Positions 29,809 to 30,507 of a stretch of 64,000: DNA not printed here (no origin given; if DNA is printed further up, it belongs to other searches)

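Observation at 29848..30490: Four-helix-bundle (23S-IVS/Avd-like) gene enclosed by long hexamer-repeat inverted arms: apparent intact member of an interspersed element family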

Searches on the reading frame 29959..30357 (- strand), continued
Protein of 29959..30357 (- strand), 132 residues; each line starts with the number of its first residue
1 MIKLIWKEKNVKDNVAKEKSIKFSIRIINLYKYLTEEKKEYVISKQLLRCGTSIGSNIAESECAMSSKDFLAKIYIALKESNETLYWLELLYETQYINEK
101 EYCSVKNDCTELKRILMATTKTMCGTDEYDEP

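Call 62: search_protein_families(library=pfam, proteins=[L137:2-1387:+, L137:1855-3348:+, L153:444-1445:+, L153:1877-3130:+, L167:2-1444:+, L167:1808-3334:+, L175:214-1383:+, L175:1941-3344:+, L195:1-1461:+, L195:1832-3313:+], max_evalue=0.00001)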
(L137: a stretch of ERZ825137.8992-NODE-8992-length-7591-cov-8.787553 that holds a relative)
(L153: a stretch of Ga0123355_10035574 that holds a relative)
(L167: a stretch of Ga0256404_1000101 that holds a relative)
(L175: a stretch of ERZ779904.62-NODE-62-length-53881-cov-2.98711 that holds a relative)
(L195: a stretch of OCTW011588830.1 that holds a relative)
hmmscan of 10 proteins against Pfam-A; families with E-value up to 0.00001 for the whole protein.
L137:2-1387:+ (462 aa): 1 family
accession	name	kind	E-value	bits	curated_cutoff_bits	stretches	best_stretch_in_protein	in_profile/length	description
PF01555.25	N6_N4_Mtase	-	4.1e-23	82.9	26.7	1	1-257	28-205/221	DNA methylase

L137:1855-3348:+ (498 aa): 2 families
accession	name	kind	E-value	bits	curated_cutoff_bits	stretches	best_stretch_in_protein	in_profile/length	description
PF04851.21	ResIII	-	2.1e-15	57.5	22.5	1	108-293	20-161/164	Type III restriction enzyme, res subunit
PF00270.35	DEAD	-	7.8e-07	29.4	26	1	116-223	12-110/167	DEAD/DEAH box helicase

L153:444-1445:+ (334 aa): 2 families
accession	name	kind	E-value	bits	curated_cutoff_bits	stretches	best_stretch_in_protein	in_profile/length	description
PF02737.24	3HCDH_N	-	3.7e-39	134.9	22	1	40-224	2-179/180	3-hydroxyacyl-CoA dehydrogenase, NAD binding domain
PF00725.27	3HCDH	-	4.4e-18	66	22.1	1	229-323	3-97/97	3-hydroxyacyl-CoA dehydrogenase, C-terminal domain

L153:1877-3130:+ (418 aa): 1 family
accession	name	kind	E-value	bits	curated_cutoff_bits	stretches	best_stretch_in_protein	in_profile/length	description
PF00871.23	Acetate_kinase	-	1.7e-160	534.5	22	1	19-407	1-391/392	Acetokinase family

L167:2-1444:+ (481 aa): 2 families
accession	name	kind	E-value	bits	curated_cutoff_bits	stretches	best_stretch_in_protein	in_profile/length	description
PF00370.27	FGGY_N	-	3.4e-74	250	28.8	1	1-235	13-245/245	FGGY family of carbohydrate kinases, N-terminal domain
PF02782.22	FGGY_C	-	1.5e-42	146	27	1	245-433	2-197/198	FGGY family of carbohydrate kinases, C-terminal domain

L167:1808-3334:+ (509 aa): 6 families
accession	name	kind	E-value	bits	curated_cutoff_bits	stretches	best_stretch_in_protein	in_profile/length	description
PF01266.30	DAO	-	1.4e-71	242.3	27.9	1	44-392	1-351/353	FAD dependent oxidoreductase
PF04324.20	Fer2_BFD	-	9.9e-17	61.5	26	1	438-491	1-49/50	BFD-like [2Fe-2S] binding domain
PF07992.20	Pyr_redox_2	-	4.6e-09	36.5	26.1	0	43-91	143-191/291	Pyridine nucleotide-disulphide oxidoreductase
PF13738.12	Pyr_redox_3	-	1.8e-06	27.9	30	0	46-75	1-31/305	Pyridine nucleotide-disulphide oxidoreductase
PF02254.24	TrkA_N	-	2e-06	28.6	23.8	1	45-90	1-46/116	TrkA-N domain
PF13450.12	NAD_binding_8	-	2.4e-06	28.2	21.9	1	47-79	1-33/68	NAD(P)-binding Rossmann-like domain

L175:214-1383:+ (390 aa): 3 families
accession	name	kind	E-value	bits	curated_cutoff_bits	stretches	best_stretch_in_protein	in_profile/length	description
PF00988.28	CPSase_sm_chain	-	3.9e-54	182.2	27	1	37-162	1-126/126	Carbamoyl-phosphate synthase small chain, CPSase domain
PF00117.34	GATase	-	1.6e-53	181.6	22.8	1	205-383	1-189/190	Glutamine amidotransferase class-I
PF07722.19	Peptidase_C26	-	2.4e-07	31.2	20.5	0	266-298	99-132/219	Peptidase C26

L175:1941-3344:+ (468 aa): 4 families
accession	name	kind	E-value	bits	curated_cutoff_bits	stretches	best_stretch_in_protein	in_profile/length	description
PF02786.22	CPSase_L_D2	-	1.3e-77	260.5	19.8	1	128-335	1-210/211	Carbamoyl-phosphate synthase L chain, ATP binding domain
PF25596.1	CPSase_L_D1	-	5.1e-50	168.7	27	1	7-125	2-118/118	Carbamoyl phosphate synthase preATP-grasp domain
PF02787.25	CPSase_L_D3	-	4.7e-17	62.2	26.6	1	425-468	2-45/80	Carbamoyl-phosphate synthetase large chain, oligomerisation domain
PF07478.18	Dala_Dala_lig_C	-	3.4e-07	30.4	24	1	163-303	34-174/204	D-ala D-ala ligase C-terminus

L195:1-1461:+ (487 aa): 3 families
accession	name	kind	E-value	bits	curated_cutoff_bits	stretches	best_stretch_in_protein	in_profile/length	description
PF00005.33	ABC_tran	-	7.9e-32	111.2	25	1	271-419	2-137/137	ABC transporter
PF00664.28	ABC_membrane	-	4e-22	79.6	28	1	8-202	78-273/274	ABC transporter transmembrane region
PF02463.25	SMC_N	-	3.9e-06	26.9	40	0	390-459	136-211/220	RecF/RecN/SMC N terminal domain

L195:1832-3313:+ (494 aa): 1 family
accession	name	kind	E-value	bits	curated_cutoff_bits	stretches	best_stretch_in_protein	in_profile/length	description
PF00664.28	ABC_membrane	-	3.3e-11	43.8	28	1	217-461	1-248/274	ABC transporter transmembrane region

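Call 84: find_related_loci(query=A2, collection=viral_contigs, flank=1500)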
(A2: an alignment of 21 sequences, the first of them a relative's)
Query A2 (132 aa) in viral_contigs; peptide patterns used: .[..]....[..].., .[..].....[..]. (x = any residue, [..] = any of these).
30 stretches matched a pattern; 21 encode a relative of the query (tblastn E <= 1e-3); 20 distinct loci.
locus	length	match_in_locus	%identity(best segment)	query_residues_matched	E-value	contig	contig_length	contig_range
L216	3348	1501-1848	59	8-123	2e-42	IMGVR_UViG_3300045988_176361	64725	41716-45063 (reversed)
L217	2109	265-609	59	14-128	2e-42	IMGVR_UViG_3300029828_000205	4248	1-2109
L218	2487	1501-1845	56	11-125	2e-39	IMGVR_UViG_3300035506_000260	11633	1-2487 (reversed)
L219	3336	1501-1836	54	11-122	1e-37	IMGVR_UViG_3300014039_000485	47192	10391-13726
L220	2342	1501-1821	55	19-125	1e-36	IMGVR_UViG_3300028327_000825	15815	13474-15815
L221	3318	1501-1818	51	11-116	2e-35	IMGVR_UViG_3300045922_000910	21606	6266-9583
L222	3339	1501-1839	50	10-122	3e-35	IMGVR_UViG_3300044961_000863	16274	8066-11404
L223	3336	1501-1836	50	11-122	6e-32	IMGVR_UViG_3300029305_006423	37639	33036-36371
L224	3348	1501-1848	45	1-116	1e-31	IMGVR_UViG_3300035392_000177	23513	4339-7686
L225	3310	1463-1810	45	1-116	1e-31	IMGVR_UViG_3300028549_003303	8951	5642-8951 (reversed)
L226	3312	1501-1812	49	13-116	2e-31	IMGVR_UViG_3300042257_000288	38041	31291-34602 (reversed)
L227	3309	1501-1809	48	19-122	7e-30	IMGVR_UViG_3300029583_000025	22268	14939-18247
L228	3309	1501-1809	49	19-122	7e-30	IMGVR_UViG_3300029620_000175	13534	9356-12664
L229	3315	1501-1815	49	14-116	1e-29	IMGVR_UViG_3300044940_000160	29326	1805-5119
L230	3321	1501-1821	44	18-123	1e-24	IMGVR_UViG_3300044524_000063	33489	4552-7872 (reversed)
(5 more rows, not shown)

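Call 91: find_encoding_contigs(protein=P0002, flank=2500, max_places=3)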
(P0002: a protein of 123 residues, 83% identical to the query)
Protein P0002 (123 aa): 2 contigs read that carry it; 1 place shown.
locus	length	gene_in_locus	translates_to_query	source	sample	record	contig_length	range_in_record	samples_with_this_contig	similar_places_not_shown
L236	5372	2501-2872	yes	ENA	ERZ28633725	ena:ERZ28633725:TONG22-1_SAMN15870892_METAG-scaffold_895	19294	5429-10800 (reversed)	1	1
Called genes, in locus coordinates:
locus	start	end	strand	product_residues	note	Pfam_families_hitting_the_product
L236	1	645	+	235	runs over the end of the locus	PF01048:PNP_UDP_1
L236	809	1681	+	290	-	PF02811:PHP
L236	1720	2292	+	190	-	-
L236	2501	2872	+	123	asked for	PF05635:23S_rRNA_IVP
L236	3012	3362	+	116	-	PF07085:DRTGG (weak)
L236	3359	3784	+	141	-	PF13581:HATPase_c_2, PF02518:HATPase_c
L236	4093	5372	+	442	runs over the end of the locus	PF00037:Fer4 (weak), PF12838:Fer4_7, PF13187:Fer4_9, PF13237:Fer4_10, PF14697:Fer4_21, PF00037:Fer4 (weak), PF02906:Fe_hyd_lg_C, PF04060:FeS, +5 more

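Call 92: find_encoding_contigs(protein=P0005, flank=2500, max_places=4)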
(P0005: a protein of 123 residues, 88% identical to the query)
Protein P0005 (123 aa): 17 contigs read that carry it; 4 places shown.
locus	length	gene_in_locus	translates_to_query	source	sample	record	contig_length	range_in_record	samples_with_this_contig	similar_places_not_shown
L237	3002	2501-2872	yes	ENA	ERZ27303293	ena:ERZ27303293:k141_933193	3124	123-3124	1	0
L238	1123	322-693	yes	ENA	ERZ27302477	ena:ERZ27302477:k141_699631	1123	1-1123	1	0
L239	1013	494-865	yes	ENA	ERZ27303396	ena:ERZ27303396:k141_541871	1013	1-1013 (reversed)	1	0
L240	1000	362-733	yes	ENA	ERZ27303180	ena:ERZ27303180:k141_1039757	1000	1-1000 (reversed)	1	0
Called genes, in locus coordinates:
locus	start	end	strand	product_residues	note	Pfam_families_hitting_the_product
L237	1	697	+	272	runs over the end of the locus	?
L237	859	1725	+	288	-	PF02811:PHP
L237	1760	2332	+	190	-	-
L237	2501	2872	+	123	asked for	PF05635:23S_rRNA_IVP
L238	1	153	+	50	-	?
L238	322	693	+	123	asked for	PF05635:23S_rRNA_IVP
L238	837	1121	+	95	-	?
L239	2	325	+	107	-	?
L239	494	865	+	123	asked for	PF05635:23S_rRNA_IVP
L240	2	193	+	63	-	?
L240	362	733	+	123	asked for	PF05635:23S_rRNA_IVP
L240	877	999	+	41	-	?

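Call 96: search_dna_similar(query=window:29959-30357:-, collection=plasmids, mode=protein, max_evalue=0.000001, max_rows=40, rows=spread)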
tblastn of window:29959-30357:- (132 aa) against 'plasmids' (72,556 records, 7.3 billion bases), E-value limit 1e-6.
Records with a match: 24; places in all: 31; records where one place covers at least 80% of the query: 13.
Best place of each record, by identity: <60% 24.
By first word of the organism name: Nostoc 15; Monoglobus 1; Bernardetia 1; Treponema 1; Euhalothece 1; Chondrinema 1; Dolichospermum 1; Candidatus 1; Anabaena 1; Aulosira 1.
By predicted mobility (MOB-suite, as given by PLSDB): non-mobilizable 14; conjugative 8; mobilizable 2.
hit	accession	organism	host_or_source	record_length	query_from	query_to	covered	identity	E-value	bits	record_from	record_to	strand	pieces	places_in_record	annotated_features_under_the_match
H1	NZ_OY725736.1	Monoglobus pectinilyticus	-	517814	7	122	88%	59.5%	3e-28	114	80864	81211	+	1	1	none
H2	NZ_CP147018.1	Bernardetia sp. Wsw4-3y2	Red alga,Red algae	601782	15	125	84%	54.1%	9e-25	104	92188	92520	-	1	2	four helix bundle protein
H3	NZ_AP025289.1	Treponema saccharophilum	-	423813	14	122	83%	51.4%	3e-20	92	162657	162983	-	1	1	four helix bundle protein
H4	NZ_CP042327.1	Euhalothece natronophila Z-M001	cell culture,soda lake Magadi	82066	10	122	86%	48.7%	5e-19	89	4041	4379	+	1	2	four helix bundle protein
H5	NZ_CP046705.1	Nostoc sp. ATCC 53789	-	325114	7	121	87%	44.6%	1e-11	67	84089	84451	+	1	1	four helix bundle protein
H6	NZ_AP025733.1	Nostoc cf. commune SO-36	-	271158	11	123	86%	44.3%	1e-11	67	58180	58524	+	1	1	four helix bundle protein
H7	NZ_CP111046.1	Chondrinema litorale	Seaweed,red alga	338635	9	121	86%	44.2%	6e-16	79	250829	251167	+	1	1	four helix bundle protein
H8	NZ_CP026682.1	Nostoc sp. 'Peltigera membranacea cyanobiont' N6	Lichen thallus,Peltigera membranacea ...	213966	7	121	87%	42.2%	1e-11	67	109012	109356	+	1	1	four helix bundle protein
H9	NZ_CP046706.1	Nostoc sp. ATCC 53789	-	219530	7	121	87%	42.2%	2e-11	67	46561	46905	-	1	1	four helix bundle protein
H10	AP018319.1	Nostoc sp. HK-01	-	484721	19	123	80%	46.2%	9e-12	68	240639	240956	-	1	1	hypothetical protein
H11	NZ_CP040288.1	Nostoc sp. C057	Phaeoceros,pure culture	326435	7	121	87%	41.4%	1e-10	64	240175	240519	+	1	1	four helix bundle protein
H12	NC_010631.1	Nostoc punctiforme PCC 73102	-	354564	18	121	79%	45.7%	4e-12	69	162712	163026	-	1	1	four helix bundle protein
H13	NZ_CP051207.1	Dolichospermum flos-aquae CCAP 1403/13F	cell culture,freshwater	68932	10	123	86%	41.5%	2e-12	69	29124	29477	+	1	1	four helix bundle protein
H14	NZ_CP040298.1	Nostoc sp. TCL26-01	Leiosporoceros dussii,pure culture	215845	18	121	79%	45.4%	3e-7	77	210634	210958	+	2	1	none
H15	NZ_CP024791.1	Nostoc flagelliforme CCNUN1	cell culture,desert soil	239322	23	123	77%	44.1%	1e-11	67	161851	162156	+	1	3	four helix bundle protein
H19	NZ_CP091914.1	Nostoc sp. UHCC 0870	cell culture,Brackish water, ...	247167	9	121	86%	37.4%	3e-8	57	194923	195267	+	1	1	four helix bundle protein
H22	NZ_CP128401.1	Candidatus Chlorohelix allophototropha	Single colony of Candidatus Chlorohelix ...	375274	10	123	86%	36.0%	9e-7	53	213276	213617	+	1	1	four helix bundle protein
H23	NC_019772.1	Anabaena cylindrica PCC 7122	water, most likely pond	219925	18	118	77%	40.2%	4e-7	54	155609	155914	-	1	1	four helix bundle protein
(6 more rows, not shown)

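Call 97: get_annotated_region(hit=H12, flank=600)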
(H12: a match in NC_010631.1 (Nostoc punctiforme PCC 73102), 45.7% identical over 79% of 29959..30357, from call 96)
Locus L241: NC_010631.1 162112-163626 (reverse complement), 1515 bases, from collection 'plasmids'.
description: Nostoc punctiforme PCC 73102 plasmid pNPUN01, complete sequence
organism: Nostoc punctiforme PCC 73102 (NCBI taxid 63737)
taxonomy: Bacteria; Cyanobacteriota; Cyanophyceae; Nostocales; Nostocaceae; Nostoc; Nostoc punctiforme; Nostoc punctiforme PCC 73102
host: -; source: -; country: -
typing (MOB-suite, as given by PLSDB): conjugative; replicon rep_cluster_317; relaxase MOBF; mating-pair formation MPF_T
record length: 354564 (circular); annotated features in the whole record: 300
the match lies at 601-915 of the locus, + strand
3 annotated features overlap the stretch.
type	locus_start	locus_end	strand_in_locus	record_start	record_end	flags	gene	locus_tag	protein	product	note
CDS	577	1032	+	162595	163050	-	-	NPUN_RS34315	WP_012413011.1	four helix bundle protein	-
CDS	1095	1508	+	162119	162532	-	-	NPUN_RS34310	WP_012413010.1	element excision factor XisH family protein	-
CDS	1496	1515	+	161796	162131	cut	-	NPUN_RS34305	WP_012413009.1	XisI protein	-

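Call 98: get_annotated_region(hit=H5, flank=600)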
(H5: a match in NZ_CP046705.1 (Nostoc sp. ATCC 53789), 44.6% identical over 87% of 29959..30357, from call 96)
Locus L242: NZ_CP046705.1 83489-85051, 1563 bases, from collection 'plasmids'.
description: Nostoc sp. ATCC 53789 plasmid pNsp_b, complete sequence
organism: Nostoc sp. ATCC 53789 (NCBI taxid 76335)
taxonomy: Bacteria; Cyanobacteriota; Cyanophyceae; Nostocales; Nostocaceae; Nostoc; Nostoc sp. ATCC 53789
host: -; source: -; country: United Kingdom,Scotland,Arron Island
typing (MOB-suite, as given by PLSDB): conjugative; relaxase MOBF; mating-pair formation MPF_T
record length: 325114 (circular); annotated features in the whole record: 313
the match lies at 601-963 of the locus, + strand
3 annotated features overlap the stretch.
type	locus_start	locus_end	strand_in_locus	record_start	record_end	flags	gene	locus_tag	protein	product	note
CDS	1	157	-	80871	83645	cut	-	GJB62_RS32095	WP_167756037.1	DDE-type integrase/transposase/recombinase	GO:0015074 - DNA integration [Evidence IEA]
CDS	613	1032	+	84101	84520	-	-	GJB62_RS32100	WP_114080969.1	four helix bundle protein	-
CDS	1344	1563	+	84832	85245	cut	-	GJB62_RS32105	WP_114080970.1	element excision factor XisH family protein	-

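Call 99: get_annotated_region(hit=H13, flank=600)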
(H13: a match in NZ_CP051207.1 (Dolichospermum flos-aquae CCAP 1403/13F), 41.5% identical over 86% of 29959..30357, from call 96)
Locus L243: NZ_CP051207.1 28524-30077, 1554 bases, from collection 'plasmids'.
description: Dolichospermum flos-aquae CCAP 1403/13F plasmid pAfl69, complete sequence
organism: Dolichospermum flos-aquae CCAP 1403/13F (NCBI taxid 315271)
taxonomy: Bacteria; Cyanobacteriota; Cyanophyceae; Nostocales; Aphanizomenonaceae; Dolichospermum; Dolichospermum flos-aquae; Dolichospermum flos-aquae CCAP 1403/13F
host: -; source: cell culture,freshwater; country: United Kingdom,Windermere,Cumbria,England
typing (MOB-suite, as given by PLSDB): non-mobilizable; replicon rep_cluster_345
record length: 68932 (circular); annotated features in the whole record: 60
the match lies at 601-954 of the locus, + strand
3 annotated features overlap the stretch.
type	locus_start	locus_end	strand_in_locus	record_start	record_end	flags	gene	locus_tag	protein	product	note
CDS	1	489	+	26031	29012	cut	-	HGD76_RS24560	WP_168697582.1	helicase-related protein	-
CDS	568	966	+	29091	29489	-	-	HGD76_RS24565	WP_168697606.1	four helix bundle protein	-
CDS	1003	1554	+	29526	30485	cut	-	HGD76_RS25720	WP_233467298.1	hypothetical protein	-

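Call 100: get_annotated_region(hit=H23, flank=600)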
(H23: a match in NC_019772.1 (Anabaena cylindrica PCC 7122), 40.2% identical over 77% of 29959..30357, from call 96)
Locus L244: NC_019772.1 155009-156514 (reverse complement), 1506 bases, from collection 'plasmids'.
description: Anabaena cylindrica PCC 7122 plasmid pANACY.01, complete sequence
organism: Anabaena cylindrica PCC 7122 (NCBI taxid 272123)
taxonomy: Bacteria; Cyanobacteriota; Cyanophyceae; Nostocales; Nostocaceae; Anabaena; Anabaena cylindrica; Anabaena cylindrica PCC 7122
host: -; source: water, most likely pond; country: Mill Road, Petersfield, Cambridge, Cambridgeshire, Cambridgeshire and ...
typing (MOB-suite, as given by PLSDB): conjugative; replicon rep_cluster_345; relaxase MOBP; mating-pair formation MPF_T
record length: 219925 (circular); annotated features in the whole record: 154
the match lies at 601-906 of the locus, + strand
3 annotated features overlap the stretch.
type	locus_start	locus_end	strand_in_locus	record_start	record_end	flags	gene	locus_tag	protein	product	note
CDS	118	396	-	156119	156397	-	cas2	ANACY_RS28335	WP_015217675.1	CRISPR-associated endonuclease Cas2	GO:0043571 - maintenance of CRISPR repeat elements [Evidence IEA]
CDS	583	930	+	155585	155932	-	-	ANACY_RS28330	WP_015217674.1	four helix bundle protein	-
CDS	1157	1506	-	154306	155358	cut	cas1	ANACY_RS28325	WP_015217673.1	CRISPR-associated endonuclease Cas1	GO:0043571 - maintenance of CRISPR repeat elements [Evidence IEA]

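Call 101: get_annotated_region(hit=H4, flank=600)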
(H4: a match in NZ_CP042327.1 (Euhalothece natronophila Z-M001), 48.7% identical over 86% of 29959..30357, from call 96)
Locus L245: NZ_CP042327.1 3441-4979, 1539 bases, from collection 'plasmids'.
description: Euhalothece natronophila Z-M001 plasmid pEu1, complete sequence
organism: Euhalothece natronophila Z-M001 (NCBI taxid 522448)
taxonomy: Bacteria; Cyanobacteriota; Cyanophyceae; Chroococcales; Halothecacae; Euhalothece; Euhalothece natronophila; Euhalothece natronophila Z-M001
host: -; source: cell culture,soda lake Magadi; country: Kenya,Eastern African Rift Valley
typing (MOB-suite, as given by PLSDB): non-mobilizable
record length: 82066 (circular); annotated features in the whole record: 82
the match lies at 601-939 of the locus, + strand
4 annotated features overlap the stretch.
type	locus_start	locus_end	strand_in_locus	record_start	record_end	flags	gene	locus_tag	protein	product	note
CDS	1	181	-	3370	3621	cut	-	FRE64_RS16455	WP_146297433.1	UPF0175 family protein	-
CDS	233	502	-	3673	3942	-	-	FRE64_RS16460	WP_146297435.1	hypothetical protein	-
CDS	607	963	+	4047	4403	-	-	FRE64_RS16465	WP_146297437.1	four helix bundle protein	-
CDS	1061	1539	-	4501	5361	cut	-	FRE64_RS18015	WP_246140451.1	hypothetical protein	-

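Call 102: get_annotated_region(hit=H2, flank=600)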
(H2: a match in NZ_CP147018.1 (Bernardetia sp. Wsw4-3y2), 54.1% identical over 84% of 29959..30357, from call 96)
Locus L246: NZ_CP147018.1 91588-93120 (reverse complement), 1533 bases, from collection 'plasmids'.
description: Bernardetia sp. Wsw4-3y2 plasmid plasmd1, complete sequence
organism: Bernardetia sp. Wsw4-3y2 (NCBI taxid 3127471)
taxonomy: Bacteria; Bacteroidota; Cytophagia; Cytophagales; Bernardetiaceae; Bernardetia; Bernardetia sp. Wsw4-3y2
host: -; source: Red alga,Red algae; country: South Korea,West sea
typing (MOB-suite, as given by PLSDB): non-mobilizable
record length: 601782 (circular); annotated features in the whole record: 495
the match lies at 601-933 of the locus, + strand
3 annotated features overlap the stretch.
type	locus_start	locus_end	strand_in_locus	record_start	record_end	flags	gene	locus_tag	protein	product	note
CDS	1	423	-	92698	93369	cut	-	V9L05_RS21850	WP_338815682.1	O-methyltransferase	GO:0032259 - methylation [Evidence IEA]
CDS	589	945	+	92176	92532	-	-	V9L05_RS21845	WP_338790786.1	four helix bundle protein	-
CDS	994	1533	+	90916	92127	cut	recF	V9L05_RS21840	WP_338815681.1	DNA replication and repair protein RecF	GO:0006310 - DNA recombination [Evidence IEA]; GO:0006281 - DNA repair [Evidence IEA]; GO:0006260 - DNA replication ...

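Call 103: get_annotated_region(hit=H3, flank=600)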
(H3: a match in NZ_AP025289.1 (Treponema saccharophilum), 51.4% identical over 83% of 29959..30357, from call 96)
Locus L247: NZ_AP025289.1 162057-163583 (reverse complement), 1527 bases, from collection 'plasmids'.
description: Treponema saccharophilum strain JCM 32279 plasmid pTS1, complete sequence
organism: Treponema saccharophilum (NCBI taxid 165)
taxonomy: Bacteria; Spirochaetota; Spirochaetia; Spirochaetales; Treponemataceae; Treponema; Treponema saccharophilum
host: -; source: -; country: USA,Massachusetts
typing (MOB-suite, as given by PLSDB): non-mobilizable
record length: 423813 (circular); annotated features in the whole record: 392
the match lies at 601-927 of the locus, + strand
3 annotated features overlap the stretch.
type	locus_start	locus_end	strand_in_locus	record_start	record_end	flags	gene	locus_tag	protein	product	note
CDS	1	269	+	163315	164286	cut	-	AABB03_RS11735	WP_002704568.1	DMT family transporter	GO:0055085 - transmembrane transport [Evidence IEA]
CDS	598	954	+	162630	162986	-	-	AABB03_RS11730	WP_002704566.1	four helix bundle protein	-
CDS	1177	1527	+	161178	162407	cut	-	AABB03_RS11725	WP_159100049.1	DUF4832 domain-containing protein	-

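Call 104: get_annotated_region(hit=H22, flank=600)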
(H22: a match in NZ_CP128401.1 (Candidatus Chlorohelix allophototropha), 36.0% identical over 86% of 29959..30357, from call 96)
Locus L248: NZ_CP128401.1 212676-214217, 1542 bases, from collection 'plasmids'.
description: Candidatus Chlorohelix allophototropha isolate L227-S17 plasmid unnamed1, complete sequence
organism: Candidatus Chlorohelix allophototropha (NCBI taxid 3003348)
taxonomy: Bacteria; Chloroflexota; Chloroflexia; Candidatus Chloroheliales; Candidatus Chloroheliaceae; Candidatus Chlorohelix; Candidatus Chlorohelix allophototropha
host: -; source: Single colony of Candidatus Chlorohelix allophototropha from a non-axenic enrichment (subculture 19.9); ...; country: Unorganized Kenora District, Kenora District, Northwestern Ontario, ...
typing (MOB-suite, as given by PLSDB): non-mobilizable
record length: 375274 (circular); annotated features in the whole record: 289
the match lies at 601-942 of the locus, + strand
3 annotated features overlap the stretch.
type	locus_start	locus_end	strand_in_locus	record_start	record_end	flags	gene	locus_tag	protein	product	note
CDS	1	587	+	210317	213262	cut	-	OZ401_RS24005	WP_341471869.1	helicase-related protein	-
CDS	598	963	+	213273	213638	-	-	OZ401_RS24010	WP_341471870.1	four helix bundle protein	-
CDS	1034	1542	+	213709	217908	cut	-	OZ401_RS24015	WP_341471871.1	N-6 DNA methylase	GO:0006306 - DNA methylation [Evidence IEA]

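Call 105: get_annotated_region(hit=H15, flank=600)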
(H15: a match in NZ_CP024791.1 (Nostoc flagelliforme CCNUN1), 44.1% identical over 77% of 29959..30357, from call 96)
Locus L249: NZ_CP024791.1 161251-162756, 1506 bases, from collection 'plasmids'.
description: Nostoc flagelliforme CCNUN1 plasmid pNFSY06, complete sequence
organism: Nostoc flagelliforme CCNUN1 (NCBI taxid 2038116)
taxonomy: Bacteria; Cyanobacteriota; Cyanophyceae; Nostocales; Nostocaceae; Nostoc; Nostoc flagelliforme; Nostoc flagelliforme CCNUN1
host: -; source: cell culture,desert soil; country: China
typing (MOB-suite, as given by PLSDB): non-mobilizable; replicon rep_cluster_1622,rep_cluster_317
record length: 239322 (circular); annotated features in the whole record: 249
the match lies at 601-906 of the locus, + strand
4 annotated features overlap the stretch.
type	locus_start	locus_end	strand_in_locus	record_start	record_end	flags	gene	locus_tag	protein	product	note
CDS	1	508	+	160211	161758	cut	-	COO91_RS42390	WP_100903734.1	hypothetical protein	-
CDS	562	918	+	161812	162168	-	-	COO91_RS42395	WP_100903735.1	four helix bundle protein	-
CDS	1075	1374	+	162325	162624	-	-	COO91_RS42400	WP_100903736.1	hypothetical protein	-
CDS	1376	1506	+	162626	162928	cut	-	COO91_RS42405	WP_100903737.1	hypothetical protein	-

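Call 106: get_annotated_region(hit=H19, flank=600)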
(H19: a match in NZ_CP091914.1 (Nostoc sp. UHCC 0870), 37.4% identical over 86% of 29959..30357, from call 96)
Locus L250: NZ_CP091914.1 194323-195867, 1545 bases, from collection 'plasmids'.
description: Nostoc sp. UHCC 0870 plasmid unnamed1, complete sequence
organism: Nostoc sp. UHCC 0870 (NCBI taxid 2914041)
taxonomy: Bacteria; Cyanobacteriota; Cyanophyceae; Nostocales; Nostocaceae; Nostoc; Nostoc sp. UHCC 0870
host: -; source: cell culture,Brackish water, Varlaxudden, Baltic Sea; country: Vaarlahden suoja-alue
typing (MOB-suite, as given by PLSDB): non-mobilizable; replicon rep_cluster_1678,rep_cluster_776; mating-pair formation MPF_T
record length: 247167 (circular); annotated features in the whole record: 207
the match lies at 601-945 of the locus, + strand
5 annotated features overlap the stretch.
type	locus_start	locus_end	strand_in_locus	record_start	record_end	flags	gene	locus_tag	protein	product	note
CDS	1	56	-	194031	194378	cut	-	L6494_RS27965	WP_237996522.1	hypothetical protein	-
CDS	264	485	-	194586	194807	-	-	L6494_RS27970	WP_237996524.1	hypothetical protein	-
CDS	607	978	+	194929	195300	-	-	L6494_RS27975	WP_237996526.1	four helix bundle protein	-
CDS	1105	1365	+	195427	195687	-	-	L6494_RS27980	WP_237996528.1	hypothetical protein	-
CDS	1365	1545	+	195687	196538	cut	-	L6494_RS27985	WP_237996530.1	hypothetical protein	-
